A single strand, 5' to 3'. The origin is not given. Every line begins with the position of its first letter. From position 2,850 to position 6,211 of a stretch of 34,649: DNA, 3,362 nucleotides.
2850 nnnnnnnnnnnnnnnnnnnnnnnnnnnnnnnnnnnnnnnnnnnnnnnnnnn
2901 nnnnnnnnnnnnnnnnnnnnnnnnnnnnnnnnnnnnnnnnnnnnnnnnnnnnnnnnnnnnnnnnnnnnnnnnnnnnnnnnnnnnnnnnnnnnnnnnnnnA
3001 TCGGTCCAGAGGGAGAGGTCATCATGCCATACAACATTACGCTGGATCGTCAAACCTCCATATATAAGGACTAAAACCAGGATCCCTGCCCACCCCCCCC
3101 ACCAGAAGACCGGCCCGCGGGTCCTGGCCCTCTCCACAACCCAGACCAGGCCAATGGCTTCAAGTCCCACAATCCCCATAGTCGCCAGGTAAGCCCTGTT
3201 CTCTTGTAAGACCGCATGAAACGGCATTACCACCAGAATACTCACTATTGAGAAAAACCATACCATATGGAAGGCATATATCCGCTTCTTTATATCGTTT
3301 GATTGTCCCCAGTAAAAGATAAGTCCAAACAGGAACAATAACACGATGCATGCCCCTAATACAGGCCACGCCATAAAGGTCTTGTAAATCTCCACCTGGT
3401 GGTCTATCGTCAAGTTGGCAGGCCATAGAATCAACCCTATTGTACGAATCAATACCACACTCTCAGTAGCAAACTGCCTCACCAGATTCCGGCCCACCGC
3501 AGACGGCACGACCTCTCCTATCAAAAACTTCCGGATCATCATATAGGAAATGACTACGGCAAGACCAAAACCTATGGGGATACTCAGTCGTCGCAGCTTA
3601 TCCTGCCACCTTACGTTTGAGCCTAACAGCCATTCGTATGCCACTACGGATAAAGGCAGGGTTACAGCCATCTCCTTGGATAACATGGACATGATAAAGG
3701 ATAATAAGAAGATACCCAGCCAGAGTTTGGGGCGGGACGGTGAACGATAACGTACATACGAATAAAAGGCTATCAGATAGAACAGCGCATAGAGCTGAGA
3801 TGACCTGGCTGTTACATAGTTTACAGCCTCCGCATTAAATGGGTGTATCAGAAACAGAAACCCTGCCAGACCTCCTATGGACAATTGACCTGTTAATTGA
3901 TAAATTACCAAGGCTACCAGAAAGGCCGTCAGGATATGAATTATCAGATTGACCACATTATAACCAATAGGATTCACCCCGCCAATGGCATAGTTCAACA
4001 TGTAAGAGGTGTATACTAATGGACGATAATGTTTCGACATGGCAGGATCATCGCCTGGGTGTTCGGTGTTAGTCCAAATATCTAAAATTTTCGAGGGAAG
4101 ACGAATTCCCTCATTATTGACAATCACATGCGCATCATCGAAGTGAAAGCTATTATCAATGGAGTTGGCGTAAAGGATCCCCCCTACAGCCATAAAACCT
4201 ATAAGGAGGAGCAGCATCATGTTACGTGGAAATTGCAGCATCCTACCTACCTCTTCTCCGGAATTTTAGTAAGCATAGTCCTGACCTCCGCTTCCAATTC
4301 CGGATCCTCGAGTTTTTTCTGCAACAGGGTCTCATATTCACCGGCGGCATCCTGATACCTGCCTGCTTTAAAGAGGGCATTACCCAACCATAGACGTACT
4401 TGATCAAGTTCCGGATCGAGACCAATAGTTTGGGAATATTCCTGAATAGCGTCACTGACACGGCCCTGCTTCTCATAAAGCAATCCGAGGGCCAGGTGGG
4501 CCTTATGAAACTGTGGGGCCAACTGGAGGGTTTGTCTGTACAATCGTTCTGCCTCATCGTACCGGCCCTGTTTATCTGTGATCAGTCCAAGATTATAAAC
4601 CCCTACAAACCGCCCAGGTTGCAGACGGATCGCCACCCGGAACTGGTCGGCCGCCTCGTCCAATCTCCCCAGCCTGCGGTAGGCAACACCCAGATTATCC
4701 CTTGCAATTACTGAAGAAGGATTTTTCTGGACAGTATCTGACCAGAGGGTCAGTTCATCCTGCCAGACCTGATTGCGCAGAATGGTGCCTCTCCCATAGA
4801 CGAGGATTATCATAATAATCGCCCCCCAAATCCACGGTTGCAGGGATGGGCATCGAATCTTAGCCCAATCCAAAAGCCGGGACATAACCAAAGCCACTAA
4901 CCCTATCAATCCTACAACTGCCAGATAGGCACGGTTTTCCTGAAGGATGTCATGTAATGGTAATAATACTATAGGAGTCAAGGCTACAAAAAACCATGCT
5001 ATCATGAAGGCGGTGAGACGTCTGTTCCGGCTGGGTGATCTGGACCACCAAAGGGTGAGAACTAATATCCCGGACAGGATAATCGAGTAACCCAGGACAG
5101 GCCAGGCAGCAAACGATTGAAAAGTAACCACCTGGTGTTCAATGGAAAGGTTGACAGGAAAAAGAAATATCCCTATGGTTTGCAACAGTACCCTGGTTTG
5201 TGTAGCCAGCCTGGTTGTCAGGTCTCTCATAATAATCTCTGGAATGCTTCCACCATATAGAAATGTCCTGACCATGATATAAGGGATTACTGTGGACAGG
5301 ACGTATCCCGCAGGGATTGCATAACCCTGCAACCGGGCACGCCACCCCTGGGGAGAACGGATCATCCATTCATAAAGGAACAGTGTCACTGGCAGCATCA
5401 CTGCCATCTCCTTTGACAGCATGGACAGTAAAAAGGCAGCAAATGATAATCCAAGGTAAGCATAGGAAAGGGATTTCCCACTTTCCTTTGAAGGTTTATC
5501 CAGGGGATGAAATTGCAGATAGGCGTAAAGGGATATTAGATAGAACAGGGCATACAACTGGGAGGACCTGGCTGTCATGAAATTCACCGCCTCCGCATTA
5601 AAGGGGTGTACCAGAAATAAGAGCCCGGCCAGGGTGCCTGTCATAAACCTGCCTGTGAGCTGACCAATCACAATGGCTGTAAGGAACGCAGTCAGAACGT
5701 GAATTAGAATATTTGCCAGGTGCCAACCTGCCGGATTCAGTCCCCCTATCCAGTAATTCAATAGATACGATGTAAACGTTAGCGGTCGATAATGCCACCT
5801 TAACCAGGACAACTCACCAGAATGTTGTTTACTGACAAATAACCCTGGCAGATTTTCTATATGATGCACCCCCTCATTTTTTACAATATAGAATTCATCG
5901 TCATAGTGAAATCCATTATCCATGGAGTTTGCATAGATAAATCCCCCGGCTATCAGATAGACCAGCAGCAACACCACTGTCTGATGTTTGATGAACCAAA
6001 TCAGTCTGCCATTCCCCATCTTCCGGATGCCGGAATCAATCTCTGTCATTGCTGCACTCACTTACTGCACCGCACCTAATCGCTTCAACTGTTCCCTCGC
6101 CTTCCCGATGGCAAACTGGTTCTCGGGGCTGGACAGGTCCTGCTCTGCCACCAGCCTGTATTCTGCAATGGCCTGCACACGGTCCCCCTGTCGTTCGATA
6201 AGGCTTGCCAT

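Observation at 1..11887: Seven head-to-tail TMTC/DUF1736-like GT-C + TPR genes in one translationally coupled array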

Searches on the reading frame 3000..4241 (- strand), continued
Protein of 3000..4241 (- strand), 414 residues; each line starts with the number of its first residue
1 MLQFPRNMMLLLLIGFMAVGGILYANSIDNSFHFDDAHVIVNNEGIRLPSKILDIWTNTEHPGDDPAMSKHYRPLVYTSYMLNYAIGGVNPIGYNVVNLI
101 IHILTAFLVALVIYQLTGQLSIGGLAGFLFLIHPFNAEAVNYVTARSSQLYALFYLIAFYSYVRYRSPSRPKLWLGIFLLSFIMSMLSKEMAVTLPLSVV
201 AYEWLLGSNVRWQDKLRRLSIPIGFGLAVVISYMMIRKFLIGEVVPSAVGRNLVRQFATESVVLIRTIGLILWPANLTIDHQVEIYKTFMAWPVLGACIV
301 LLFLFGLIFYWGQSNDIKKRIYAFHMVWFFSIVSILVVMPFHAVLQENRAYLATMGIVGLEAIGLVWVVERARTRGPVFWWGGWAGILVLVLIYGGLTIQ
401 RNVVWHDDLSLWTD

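Call 47: find_homologous_proteins(query=A3, max_evalue=0.001)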
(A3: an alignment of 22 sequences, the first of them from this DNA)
Query A3 (22 sequences) (400 aa, profile of the alignment): 107 proteins with E <= 0.001 among 8000 candidates.
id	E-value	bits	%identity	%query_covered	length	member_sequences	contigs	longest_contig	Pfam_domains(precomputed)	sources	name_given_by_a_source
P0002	3.8e-142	492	64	98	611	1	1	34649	PF14559.13,PF13431.13,PF13414.13,PF13371.13,PF00515.35,PF13424.13,PF13432.13,PF13428.13,PF13181.13,PF07719.24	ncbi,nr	ncbi:MAG: tetratricopeptide repeat protein [Nitrospirae bacterium]|nr:tetratricopeptide repeat prote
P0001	9.0e-142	491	100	98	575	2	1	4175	PF13431.13,PF23914.2,PF13414.13,PF13176.13,PF13428.13,PF14559.13,PF24575.2,PF00515.35,PF13424.13,PF13432.13,PF13181.13,PF07719.24,PF13174.13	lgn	-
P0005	1.2e-139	484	45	99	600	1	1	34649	PF03704.24,PF13431.13,PF13414.13,PF13176.13,PF13428.13,PF13374.13,PF07721.21,PF14559.13,PF24575.2,PF13371.13,PF00515.35,PF12895.14,PF13424.13,PF13432.13,PF13181.13,PF07719.24,PF13174.13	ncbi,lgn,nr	ncbi:MAG: tetratricopeptide repeat protein [Nitrospirae bacterium]|nr:tetratricopeptide repeat prote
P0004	2.6e-136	473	52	96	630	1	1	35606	PF13431.13,PF23914.2,PF13414.13,PF13176.13,PF13428.13,PF13374.13,PF07721.21,PF14559.13,PF24575.2,PF13371.13,PF17874.8,PF00515.35,PF12895.14,PF13424.13,PF13432.13,PF13181.13,PF07719.24,PF13174.13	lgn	-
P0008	4.8e-136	472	38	97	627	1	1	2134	PF14559.13,PF13431.13,PF13414.13,PF13371.13,PF00515.35,PF13424.13,PF13432.13,PF13428.13,PF13181.13,PF07719.24,PF13374.13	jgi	-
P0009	4.3e-135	469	37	97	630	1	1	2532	PF13431.13,PF13414.13,PF13176.13,PF13428.13,PF13374.13,PF07721.21,PF14559.13,PF00515.35,PF13424.13,PF21033.5,PF13432.13,PF13181.13,PF07719.24,PF13174.13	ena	-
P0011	2.7e-133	463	36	97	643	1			PF13431.13,PF13414.13,PF13428.13,PF13374.13,PF07721.21,PF14559.13,PF13371.13,PF00515.35,PF13424.13,PF13432.13,PF13181.13,PF07719.24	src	-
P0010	3.9e-131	456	37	90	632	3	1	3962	PF13431.13,PF13414.13,PF13428.13,PF13374.13,PF07721.21,PF14559.13,PF00515.35,PF13424.13,PF21033.5,PF13432.13,PF13181.13,PF07719.24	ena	-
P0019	2.0e-127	444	35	99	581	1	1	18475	PF13431.13,PF23914.2,PF13414.13,PF13176.13,PF13428.13,PF13374.13,PF14559.13,PF13371.13,PF00515.35,PF12895.14,PF13424.13,PF21033.5,PF13432.13,PF13181.13,PF07719.24,PF13174.13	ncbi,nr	ncbi:MAG: tetratricopeptide repeat protein [Nitrospirae bacterium]|nr:tetratricopeptide repeat prote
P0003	5.2e-124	432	53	99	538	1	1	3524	PF14559.13,PF13431.13,PF13414.13,PF13371.13,PF00515.35,PF13424.13,PF13176.13,PF13432.13,PF13428.13,PF13181.13,PF07719.24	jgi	jgi:hypothetical protein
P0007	5.8e-120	419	45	98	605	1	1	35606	PF13431.13,PF13414.13,PF13176.13,PF13428.13,PF13374.13,PF07721.21,PF14559.13,PF24575.2,PF13371.13,PF00515.35,PF13424.13,PF13432.13,PF13181.13,PF07719.24,PF13174.13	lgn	-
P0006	3.4e-118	413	41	99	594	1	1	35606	PF13431.13,PF13414.13,PF13176.13,PF13428.13,PF13374.13,PF14559.13,PF17874.8,PF00515.35,PF13424.13,PF13432.13,PF13181.13,PF07719.24,PF13174.13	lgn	-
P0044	2.9e-116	407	31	70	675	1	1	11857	PF13431.13,PF23914.2,PF25062.2,PF13414.13,PF13428.13,PF14559.13,PF13371.13,PF00515.35,PF12895.14,PF13424.13,PF21033.5,PF13432.13,PF13181.13,PF01239.29,PF07719.24,PF13174.13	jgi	jgi:protein O-mannosyl-transferase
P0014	1.8e-114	401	35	99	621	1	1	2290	PF13431.13,PF13414.13,PF13176.13,PF13428.13,PF13374.13,PF14559.13,PF00515.35,PF13424.13,PF21033.5,PF13432.13,PF13181.13,PF07719.24,PF13174.13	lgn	-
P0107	5.8e-113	396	34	98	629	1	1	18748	PF13431.13,PF13414.13,PF13176.13,PF13428.13,PF13374.13,PF14559.13,PF00515.35,PF13424.13,PF13432.13,PF13181.13,PF07719.24,PF13174.13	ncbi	-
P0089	9.3e-91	323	24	71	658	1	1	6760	PF13431.13,PF13414.13,PF08409.17,PF13176.13,PF13428.13,PF13374.13,PF07721.21,PF14559.13,PF00515.35,PF12895.14,PF13424.13,PF13432.13,PF13181.13,PF07719.24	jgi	jgi:tetratricopeptide (TPR) repeat protein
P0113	4.9e-80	288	25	75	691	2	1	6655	PF13431.13,PF13414.13,PF08409.17,PF13176.13,PF13428.13,PF13374.13,PF07721.21,PF14559.13,PF00515.35,PF12895.14,PF13424.13,PF13432.13,PF13181.13,PF07719.24,PF13231.13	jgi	jgi:tetratricopeptide (TPR) repeat protein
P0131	6.0e-61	225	37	42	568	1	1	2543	PF14559.13,PF13431.13,PF13414.13,PF13371.13,PF08409.17,PF00515.35,PF13432.13,PF07719.24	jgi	jgi:Tfp pilus assembly protein PilF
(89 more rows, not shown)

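Call 60: search_protein_representatives(alignment_id=A3)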
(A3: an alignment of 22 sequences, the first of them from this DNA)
Query: 22 sequences, 396 profile positions. Proteins with E-value up to 0.001 (for the whole library): 139452; up to 1e-10: 111484; up to 1e-30: 69556. The best 150 are listed.
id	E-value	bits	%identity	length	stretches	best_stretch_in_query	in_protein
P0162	9.1e-149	512.3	-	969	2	1-388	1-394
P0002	1.2e-142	492.1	-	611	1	7-396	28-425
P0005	3.7e-140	483.9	-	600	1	4-395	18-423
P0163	1.4e-132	459.0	-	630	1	9-396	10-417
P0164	1.2e-128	446.1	-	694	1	11-394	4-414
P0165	3.4e-123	428.1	-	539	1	7-395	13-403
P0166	4.5e-122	424.4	-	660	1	7-395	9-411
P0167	7.1e-122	423.7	-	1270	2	8-394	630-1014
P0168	1.1e-120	419.8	-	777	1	9-395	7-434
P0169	1.5e-120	419.4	-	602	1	9-395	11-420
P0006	1.1e-118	413.2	-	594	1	9-395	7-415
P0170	5.5e-118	410.9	-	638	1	8-394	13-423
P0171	7.5e-118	410.5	-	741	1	6-396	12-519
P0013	1.8e-116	405.9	-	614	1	5-395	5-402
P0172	4.4e-115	401.3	-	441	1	10-396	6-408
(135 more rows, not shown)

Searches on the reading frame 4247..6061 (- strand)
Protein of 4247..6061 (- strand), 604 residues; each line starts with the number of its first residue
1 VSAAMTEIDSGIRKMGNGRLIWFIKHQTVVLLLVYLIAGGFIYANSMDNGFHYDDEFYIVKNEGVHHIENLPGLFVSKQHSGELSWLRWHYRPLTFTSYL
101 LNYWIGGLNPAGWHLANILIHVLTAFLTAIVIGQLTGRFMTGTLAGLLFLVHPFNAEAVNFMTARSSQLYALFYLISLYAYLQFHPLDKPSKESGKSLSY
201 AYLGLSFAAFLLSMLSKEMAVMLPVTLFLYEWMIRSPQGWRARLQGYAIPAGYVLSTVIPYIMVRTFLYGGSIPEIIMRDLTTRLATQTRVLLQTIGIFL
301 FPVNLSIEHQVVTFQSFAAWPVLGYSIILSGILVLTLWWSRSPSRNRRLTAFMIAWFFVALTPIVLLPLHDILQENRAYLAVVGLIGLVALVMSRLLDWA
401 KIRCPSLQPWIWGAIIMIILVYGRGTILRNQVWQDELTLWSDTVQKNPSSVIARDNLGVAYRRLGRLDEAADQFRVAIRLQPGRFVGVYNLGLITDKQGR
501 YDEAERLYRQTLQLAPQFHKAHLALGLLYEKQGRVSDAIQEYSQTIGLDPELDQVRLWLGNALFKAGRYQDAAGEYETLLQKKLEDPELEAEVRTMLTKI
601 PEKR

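Call 7: search_protein_families(library=pfam, proteins=[window:4247-6061:-], max_evalue=0.01)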
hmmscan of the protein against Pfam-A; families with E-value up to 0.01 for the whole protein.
window:4247-6061:- (604 aa): 21 families
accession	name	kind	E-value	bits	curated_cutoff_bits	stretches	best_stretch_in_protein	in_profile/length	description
PF07719.23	TPR_2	-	4e-23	80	27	4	455-483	5-33/34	Tetratricopeptide repeat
PF13432.12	TPR_16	-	8.6e-23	80.9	32.7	3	490-550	2-62/65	Tetratricopeptide repeat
PF00515.34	TPR_1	-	7.8e-20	70.3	27.8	3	489-518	5-34/34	Tetratricopeptide repeat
PF13414.12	TPR_11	-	7.5e-17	61.2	26.8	2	497-533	6-42/42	TPR repeat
PF13431.12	TPR_17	-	8.7e-15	54.1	24.4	1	507-540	1-34/34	Tetratricopeptide repeat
PF14559.12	TPR_19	-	1.3e-14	54.7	25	2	498-543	4-49/68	Tetratricopeptide repeat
PF13176.12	TPR_7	-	5.4e-14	51.5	27.9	1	489-517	3-31/36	Tetratricopeptide repeat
PF13181.12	TPR_8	-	1.3e-13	50.4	25.7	0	489-517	5-33/34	Tetratricopeptide repeat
PF24575.1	TPR_Slam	-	4.1e-13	50.1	35.2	2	522-574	50-102/104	Surface lipoprotein assembly modifier, N-terminal TPR repeats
PF13424.12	TPR_12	-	6.6e-13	49.1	30.1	2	489-546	6-72/77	Tetratricopeptide repeat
PF13428.12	TPR_14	-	2.2e-12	46.8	23.5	1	497-526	13-42/44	Tetratricopeptide repeat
PF13374.12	TPR_10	-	8.5e-10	38.8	27.5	2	490-514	7-31/42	Tetratricopeptide repeat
PF07721.20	TPR_4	-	7e-08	32.8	27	0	453-475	3-25/26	Tetratricopeptide repeat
PF13174.12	TPR_6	-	1.8e-07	31.8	26.3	0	456-482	5-31/33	Tetratricopeptide repeat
PF12895.13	ANAPC3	-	2.6e-06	28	27.2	1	498-574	2-77/82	Anaphase-promoting complex, cyclosome, subunit 3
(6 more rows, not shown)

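Call 8: search_protein_families(library=ncbifam, proteins=[window:4247-6061:-], max_evalue=0.01)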
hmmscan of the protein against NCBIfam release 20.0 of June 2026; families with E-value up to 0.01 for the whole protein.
window:4247-6061:- (604 aa): 22 families
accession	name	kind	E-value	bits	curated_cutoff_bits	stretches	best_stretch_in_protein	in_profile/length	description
NF040959.1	MamA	equivalog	4.2e-16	59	200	2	438-548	92-202/204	magnetosome protein MamA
TIGR02917.1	PEP_TPR_lipo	equivalog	6.2e-15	54.1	312.2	1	444-587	118-261/899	XrtA/PEP-CTERM system TPR-repeat protein PrsT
NF033762.1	social_mot_Tgl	equivalog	6.4e-15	55.2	225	2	498-581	44-128/252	social motility TPR repeat lipoprotein Tgl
TIGR02521.1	type_IV_pilW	equivalog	1.5e-13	50.8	154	2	497-578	43-124/234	type IV pilus biogenesis/stability protein PilW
NF033758.1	gliding_GltE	equivalog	2.6e-13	49.7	225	2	487-550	88-321/411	adventurous gliding motility TPR repeat lipoprotein GltE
TIGR02552.1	LcrH_SycD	equivalog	7.3e-09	35.5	104.8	1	488-597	21-133/136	SycD/LcrH family type III secretion system chaperone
NF008391.2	PRK11189.1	equivalog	1.6e-08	34.4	250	1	489-587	69-167/297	lipoprotein NlpI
NF033920.0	C39_PA2778_fam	equivalog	2.4e-08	33.7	150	1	431-516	170-255/255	PA2778 family cysteine peptidase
NF002725.1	PRK02603.1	equivalog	3.3e-08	33.7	143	2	465-539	49-126/173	photosystem I assembly protein Ycf3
TIGR02795.1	tol_pal_ybgF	equivalog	5.9e-08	33.3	90.1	0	497-549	14-69/119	tol-pal system protein YbgF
NF047371.1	FlcA_CTERM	equivalog_domain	9.4e-08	31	300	1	448-582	428-536/646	periplasmic flagellar collar protein FlcA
NF011721.1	PRK15174.1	equivalog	5.7e-07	28.1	1200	1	531-585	296-350/656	Vi polysaccharide transport protein VexE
NF047507.1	TPR_BatC_Lepto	exception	3.6e-06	26.6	175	0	489-555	62-132/214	TPR repeat-containing protein BatC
NF052230.1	T9SS_PorE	exception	6.7e-06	24.6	600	0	525-589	63-127/648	PorE family type IX secretion system protein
TIGR00540.1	TPR_hemY_coli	hypoth_equivalog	3e-05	23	142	1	489-544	330-384/385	heme biosynthesis-associated TPR protein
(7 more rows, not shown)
